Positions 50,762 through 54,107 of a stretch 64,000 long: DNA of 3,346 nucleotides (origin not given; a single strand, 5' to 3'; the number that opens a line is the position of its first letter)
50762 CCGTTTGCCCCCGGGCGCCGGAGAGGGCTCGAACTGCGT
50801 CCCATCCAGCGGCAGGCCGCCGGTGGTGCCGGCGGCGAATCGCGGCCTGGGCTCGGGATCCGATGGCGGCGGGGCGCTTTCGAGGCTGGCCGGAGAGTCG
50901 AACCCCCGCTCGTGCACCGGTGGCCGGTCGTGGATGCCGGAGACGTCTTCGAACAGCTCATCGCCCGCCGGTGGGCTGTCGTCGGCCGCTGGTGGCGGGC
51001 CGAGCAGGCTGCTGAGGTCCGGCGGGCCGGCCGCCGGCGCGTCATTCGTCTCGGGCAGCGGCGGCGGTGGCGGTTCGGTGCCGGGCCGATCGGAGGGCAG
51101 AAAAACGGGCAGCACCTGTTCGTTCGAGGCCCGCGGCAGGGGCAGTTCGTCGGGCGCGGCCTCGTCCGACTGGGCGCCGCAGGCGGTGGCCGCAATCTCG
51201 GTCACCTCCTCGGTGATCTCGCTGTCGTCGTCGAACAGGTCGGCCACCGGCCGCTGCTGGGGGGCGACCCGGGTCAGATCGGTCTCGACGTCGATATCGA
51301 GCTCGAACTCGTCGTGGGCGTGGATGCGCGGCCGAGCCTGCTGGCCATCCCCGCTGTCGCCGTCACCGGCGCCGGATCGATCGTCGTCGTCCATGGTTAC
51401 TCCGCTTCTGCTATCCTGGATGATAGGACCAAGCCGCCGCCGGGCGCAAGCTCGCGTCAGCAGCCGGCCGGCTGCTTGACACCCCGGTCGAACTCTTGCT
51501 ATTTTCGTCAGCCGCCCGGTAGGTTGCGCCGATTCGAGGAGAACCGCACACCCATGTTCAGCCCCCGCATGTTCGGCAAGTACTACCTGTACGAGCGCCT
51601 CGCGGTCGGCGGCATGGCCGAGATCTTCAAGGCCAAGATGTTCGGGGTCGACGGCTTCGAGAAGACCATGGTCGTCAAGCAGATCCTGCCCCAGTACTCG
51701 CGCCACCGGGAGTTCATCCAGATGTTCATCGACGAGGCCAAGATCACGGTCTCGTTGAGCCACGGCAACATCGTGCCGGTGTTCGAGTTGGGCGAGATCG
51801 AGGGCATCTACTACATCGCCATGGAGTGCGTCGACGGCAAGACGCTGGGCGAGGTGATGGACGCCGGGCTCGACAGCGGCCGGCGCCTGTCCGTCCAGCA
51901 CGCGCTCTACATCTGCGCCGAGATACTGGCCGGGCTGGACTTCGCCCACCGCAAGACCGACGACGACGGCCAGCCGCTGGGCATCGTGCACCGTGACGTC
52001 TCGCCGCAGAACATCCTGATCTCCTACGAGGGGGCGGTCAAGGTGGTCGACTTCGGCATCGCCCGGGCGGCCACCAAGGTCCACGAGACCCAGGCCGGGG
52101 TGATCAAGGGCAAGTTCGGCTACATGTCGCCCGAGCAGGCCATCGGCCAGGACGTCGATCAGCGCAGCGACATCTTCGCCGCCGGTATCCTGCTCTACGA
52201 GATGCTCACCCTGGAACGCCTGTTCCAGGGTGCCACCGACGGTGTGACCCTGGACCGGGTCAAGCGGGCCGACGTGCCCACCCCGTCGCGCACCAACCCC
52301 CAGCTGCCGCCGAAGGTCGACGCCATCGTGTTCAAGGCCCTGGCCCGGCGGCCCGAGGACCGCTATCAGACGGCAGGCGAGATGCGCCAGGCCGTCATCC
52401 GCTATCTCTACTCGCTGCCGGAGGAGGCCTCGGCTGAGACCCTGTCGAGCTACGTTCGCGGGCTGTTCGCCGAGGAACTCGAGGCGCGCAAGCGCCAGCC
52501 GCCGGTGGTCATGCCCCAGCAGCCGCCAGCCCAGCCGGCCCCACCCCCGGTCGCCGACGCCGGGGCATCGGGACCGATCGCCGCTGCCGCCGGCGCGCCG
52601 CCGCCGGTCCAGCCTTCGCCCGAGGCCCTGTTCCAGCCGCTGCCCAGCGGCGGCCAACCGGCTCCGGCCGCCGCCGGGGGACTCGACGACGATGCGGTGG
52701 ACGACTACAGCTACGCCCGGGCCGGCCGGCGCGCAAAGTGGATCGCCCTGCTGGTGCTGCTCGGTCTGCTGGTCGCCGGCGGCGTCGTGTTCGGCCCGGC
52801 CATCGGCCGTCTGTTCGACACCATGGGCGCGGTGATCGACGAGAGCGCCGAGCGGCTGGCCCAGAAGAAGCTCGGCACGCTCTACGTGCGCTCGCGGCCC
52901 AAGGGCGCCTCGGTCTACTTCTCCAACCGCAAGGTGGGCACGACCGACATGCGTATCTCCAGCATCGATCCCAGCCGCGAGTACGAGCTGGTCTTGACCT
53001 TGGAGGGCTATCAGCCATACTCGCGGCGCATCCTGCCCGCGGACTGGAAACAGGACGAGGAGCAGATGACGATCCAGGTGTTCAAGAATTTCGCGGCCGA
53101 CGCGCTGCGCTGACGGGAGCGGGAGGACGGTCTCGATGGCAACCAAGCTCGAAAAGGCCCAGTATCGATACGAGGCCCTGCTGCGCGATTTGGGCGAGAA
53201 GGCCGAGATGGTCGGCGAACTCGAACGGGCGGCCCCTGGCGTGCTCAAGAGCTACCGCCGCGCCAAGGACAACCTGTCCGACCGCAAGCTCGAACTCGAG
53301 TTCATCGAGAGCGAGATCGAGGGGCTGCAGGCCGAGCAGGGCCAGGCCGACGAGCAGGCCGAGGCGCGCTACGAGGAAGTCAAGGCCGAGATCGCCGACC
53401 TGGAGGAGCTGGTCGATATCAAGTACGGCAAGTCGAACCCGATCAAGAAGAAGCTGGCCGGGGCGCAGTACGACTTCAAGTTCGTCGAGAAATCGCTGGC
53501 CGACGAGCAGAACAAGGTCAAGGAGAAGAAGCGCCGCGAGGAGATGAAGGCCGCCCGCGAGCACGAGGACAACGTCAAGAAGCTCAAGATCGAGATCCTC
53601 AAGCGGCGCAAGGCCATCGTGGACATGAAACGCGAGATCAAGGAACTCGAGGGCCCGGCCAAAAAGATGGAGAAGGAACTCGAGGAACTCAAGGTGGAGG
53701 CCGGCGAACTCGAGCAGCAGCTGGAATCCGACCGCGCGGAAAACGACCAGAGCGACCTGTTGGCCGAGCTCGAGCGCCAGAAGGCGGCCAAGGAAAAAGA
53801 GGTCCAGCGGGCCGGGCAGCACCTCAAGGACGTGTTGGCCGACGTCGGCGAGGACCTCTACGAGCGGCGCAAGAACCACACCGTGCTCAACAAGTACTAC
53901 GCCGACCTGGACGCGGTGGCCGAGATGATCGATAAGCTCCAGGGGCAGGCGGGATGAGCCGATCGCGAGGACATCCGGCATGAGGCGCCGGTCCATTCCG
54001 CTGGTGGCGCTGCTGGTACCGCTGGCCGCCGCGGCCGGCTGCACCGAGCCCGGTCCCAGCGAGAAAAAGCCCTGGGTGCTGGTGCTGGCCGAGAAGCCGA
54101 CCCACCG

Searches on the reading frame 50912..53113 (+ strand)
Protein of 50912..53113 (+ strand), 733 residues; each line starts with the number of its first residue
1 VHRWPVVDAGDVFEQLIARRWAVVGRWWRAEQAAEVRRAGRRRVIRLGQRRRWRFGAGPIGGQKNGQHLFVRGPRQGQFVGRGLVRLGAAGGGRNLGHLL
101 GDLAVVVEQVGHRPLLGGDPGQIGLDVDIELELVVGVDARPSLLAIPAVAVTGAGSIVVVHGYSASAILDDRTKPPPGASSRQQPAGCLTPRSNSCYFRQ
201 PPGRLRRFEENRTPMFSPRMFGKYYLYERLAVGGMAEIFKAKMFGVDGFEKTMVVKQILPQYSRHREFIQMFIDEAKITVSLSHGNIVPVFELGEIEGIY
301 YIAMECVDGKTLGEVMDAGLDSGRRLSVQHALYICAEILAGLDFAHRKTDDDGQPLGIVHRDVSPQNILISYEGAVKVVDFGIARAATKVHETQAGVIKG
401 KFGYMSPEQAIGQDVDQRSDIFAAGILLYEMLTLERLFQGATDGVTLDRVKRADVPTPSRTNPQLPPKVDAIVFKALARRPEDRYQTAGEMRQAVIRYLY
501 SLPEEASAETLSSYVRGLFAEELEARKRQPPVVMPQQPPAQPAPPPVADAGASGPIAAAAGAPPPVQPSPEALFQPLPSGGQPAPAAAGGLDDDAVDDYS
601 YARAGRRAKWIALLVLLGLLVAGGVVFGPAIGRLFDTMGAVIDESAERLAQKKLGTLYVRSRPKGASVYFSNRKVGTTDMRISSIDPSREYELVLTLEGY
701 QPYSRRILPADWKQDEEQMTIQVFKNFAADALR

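Call 8: search_protein_families(library=pfam, proteins=[window:50912-53113:+], max_evalue=0.001)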
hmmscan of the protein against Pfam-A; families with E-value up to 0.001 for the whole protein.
window:50912-53113:+ (733 aa): 4 families
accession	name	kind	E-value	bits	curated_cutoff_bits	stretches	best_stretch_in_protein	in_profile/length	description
PF00069.31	Pkinase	-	2.9e-33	115.8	31.7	1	233-487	10-254/263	Protein kinase domain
PF07714.23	PK_Tyr_Ser-Thr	-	6.5e-26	91.6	23.1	1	227-485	4-249/258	Protein tyrosine and serine/threonine kinase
PF08308.17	PEGA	-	3.6e-10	40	20.8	1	655-709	2-55/71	PEGA domain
PF01636.29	APH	-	8e-05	23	23.2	0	346-385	158-198/239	Phosphotransferase enzyme family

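Call 9: search_protein_families(library=ncbifam, proteins=[window:50912-53113:+], max_evalue=0.001)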
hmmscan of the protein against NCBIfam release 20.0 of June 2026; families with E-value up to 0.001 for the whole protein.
window:50912-53113:+ (733 aa): 14 families
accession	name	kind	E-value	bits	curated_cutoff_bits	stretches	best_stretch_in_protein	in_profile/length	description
NF033483.0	PknB_PASTA_kin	equivalog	7.9e-80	269.5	450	1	222-523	7-280/563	Stk1 family PASTA domain-containing Ser/Thr kinase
NF052427.1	StpK7MSMEG_1200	equivalog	1e-51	176.2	900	1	219-501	4-271/601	serine/threonine protein kinase StpK7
NF047741.1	antiphage_MADS6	equivalog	2.7e-36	125.3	460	2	357-504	319-466/612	methylation-associated defense system protein kinase MAD6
NF009651.0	PRK13184.1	equivalog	6.4e-32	110.5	839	1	223-512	3-304/932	serine/threonine-protein kinase PknD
TIGR03903.1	TOMM_kin_cyc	equivalog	3.1e-21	75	705.75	1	266-491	19-240/1267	TOMM system kinase/cyclase fusion protein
NF038150.1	lanthi_synth_IV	equivalog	1.4e-16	60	650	1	250-557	213-518/851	class IV lanthionine synthetase LanL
NF053615.1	SerThrKinAfsKStmc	equivalog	1.7e-12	46.8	1300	1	218-558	9-327/809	protein serine/threonine kinase AfsK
NF033442.0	BREX_PglW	equivalog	5e-12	44.4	990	1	270-513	553-784/1391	BREX system serine/threonine kinase PglW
NF043056.1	T4SS_LegK1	equivalog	9.4e-10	37.7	550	1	269-430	122-282/516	Dot/Icm T4SS effector kinase LegK1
NF041408.1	XopAU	subfamily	9.9e-09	35.3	450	1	270-446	262-428/498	XopAU family type III secretion system effector serine/threonine kinase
NF038151.1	lanthi_synth_III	equivalog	2.5e-08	32.8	575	1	275-434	273-426/833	class III lanthionine synthetase LanKC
NF011463.0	PRK14879.1-4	equivalog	2.5e-06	27.1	188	1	228-392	21-168/237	Kae1-associated kinase Bud32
NF011461.0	PRK14879.1-2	equivalog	0.00039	20.3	372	0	230-393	8-155/225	Kae1-associated kinase Bud32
TIGR03724.2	arch_bud32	equivalog_domain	0.00058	19.4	125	0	300-392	68-139/193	KEOPS complex kinase/ATPase Bud32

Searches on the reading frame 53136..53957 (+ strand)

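Call 8: search_protein_families(library=pfam, proteins=[window:53136-53957:+], max_evalue=0.001)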
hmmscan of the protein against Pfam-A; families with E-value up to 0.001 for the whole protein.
window:53136-53957:+ (273 aa): 1 family
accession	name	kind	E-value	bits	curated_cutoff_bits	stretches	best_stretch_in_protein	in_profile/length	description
PF10473.14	CENP-F_leu_zip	-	0.00024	21.6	34.5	0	36-132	11-100/140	Leucine-rich repeats of kinetochore protein Cenp-F/LEK1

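Call 9: search_protein_families(library=ncbifam, proteins=[window:53136-53957:+], max_evalue=0.001)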
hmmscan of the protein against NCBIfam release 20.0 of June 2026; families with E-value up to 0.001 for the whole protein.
window:53136-53957:+ (273 aa): 5 families
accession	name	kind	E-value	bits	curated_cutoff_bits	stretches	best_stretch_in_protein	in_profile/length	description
TIGR02168.1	SMC_prok_B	equivalog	1.1e-06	26.7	567.35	1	152-271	672-792/1181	chromosome segregation protein SMC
TIGR02169.1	SMC_prok_A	equivalog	6.7e-06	24.1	729.4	1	3-268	696-971/1165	chromosome segregation protein SMC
NF002572.0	PRK02224.1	equivalog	0.00065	18.1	1087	1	18-267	224-444/888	DNA double-strand break repair ATPase Rad50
TIGR04523.1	Mplasa_alph_rch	subfamily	0.00068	17.7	270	1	5-196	445-640/745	helix-rich protein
NF045487.1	ASRP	equivalog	0.00091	17.9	300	0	6-96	337-427/593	archaea-specific SMC-related protein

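Call 31: search_protein_families(library=ncbifam, proteins=[window:53136-53957:+], max_evalue=0.01)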
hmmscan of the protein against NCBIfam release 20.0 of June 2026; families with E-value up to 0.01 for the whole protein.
window:53136-53957:+ (273 aa): 6 families
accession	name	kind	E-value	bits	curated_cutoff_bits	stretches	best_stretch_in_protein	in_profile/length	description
TIGR02168.1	SMC_prok_B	equivalog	1.1e-06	26.7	567.35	1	152-271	672-792/1181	chromosome segregation protein SMC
TIGR02169.1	SMC_prok_A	equivalog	6.7e-06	24.1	729.4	1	3-268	696-971/1165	chromosome segregation protein SMC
NF002572.0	PRK02224.1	equivalog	0.00065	18.1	1087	1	18-267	224-444/888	DNA double-strand break repair ATPase Rad50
TIGR04523.1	Mplasa_alph_rch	subfamily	0.00068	17.7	270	1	5-196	445-640/745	helix-rich protein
NF045487.1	ASRP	equivalog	0.00091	17.9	300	0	6-96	337-427/593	archaea-specific SMC-related protein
TIGR04527.1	mycoplas_twoTM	subfamily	0.0068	16.1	125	0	27-93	64-130/248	MG_279/MG_280 family protein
